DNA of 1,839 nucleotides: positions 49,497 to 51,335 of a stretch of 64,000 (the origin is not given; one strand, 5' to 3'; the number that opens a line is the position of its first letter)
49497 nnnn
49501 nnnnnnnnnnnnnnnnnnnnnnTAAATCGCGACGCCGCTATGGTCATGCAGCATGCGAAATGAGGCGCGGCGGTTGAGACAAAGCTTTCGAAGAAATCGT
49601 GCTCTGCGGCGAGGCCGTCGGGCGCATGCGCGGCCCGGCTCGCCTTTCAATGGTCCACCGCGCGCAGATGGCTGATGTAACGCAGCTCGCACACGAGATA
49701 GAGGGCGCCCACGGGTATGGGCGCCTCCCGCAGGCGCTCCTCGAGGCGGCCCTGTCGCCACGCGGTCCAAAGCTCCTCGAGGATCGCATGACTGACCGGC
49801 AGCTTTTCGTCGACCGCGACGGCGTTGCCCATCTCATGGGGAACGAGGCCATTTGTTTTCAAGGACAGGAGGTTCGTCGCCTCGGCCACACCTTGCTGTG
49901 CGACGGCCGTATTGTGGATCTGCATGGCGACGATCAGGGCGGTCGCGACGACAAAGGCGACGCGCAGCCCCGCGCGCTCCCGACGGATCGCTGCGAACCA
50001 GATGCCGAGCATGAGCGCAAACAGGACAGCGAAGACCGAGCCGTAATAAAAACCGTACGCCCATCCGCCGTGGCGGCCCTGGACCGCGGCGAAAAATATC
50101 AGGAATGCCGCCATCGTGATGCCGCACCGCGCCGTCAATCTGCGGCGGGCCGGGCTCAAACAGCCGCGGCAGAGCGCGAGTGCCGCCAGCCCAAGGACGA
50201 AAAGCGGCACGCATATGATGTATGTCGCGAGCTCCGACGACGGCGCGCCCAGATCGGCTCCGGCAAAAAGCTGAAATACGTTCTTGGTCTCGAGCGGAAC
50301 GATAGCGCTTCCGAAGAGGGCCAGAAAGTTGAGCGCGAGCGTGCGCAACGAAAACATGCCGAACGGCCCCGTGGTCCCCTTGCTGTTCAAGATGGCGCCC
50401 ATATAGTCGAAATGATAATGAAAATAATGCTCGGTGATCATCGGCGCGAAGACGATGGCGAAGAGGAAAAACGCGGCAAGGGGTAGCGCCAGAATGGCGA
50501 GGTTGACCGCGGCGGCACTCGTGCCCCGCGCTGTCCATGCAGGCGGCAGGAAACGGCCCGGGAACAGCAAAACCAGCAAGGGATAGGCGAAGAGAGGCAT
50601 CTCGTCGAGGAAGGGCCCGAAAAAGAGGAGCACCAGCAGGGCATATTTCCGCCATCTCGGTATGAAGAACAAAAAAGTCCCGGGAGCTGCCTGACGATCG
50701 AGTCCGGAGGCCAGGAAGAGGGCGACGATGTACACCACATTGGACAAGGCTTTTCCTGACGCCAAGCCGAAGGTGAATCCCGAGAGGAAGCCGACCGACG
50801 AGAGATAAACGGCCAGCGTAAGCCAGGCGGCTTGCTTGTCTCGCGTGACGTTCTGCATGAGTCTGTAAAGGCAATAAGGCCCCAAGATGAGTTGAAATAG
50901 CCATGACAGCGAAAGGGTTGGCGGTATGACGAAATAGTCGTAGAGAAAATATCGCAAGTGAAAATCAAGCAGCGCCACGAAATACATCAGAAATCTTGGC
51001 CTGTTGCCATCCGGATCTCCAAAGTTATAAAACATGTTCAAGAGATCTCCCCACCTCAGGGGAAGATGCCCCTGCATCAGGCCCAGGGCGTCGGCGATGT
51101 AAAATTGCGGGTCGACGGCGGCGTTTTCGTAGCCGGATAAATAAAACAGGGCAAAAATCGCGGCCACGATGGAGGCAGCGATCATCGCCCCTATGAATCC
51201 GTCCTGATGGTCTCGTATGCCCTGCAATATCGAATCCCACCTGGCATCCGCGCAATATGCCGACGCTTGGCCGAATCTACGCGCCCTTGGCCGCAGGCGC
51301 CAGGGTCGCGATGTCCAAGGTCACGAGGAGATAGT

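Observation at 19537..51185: Six-member membrane-protein paralog family sharing an Arg-rich loop motif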

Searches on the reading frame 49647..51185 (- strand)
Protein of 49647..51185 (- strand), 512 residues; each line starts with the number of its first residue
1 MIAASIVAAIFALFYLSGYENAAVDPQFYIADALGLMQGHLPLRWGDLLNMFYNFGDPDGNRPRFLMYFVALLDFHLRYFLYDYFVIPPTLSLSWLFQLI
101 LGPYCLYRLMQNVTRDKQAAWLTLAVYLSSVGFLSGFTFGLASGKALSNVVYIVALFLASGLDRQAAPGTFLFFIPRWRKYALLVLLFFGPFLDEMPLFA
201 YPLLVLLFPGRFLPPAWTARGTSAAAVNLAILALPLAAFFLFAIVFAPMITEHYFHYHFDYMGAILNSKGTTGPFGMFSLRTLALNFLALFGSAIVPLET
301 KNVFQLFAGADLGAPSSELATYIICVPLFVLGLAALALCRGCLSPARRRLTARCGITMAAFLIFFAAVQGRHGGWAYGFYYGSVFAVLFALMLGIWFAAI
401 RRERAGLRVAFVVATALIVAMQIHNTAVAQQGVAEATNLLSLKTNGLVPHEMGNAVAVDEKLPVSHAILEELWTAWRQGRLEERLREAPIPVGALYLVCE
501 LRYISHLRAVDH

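Call 5: search_protein_families(library=pfam, proteins=[window:49647-51185:-], max_evalue=1)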
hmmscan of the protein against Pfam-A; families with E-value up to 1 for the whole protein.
window:49647-51185:- (512 aa): 0 families

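Call 11: search_protein_families(library=ncbifam, proteins=[window:49647-51185:-], max_evalue=1)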
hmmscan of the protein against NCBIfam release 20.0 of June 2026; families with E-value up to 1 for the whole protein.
window:49647-51185:- (512 aa): 0 families

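Call 92: search_dna_similar(query=window:49647-51185:-, collection=plasmids, mode=protein, max_evalue=0.001, max_rows=10)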
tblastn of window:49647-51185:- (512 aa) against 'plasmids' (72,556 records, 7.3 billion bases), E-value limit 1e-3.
No match.
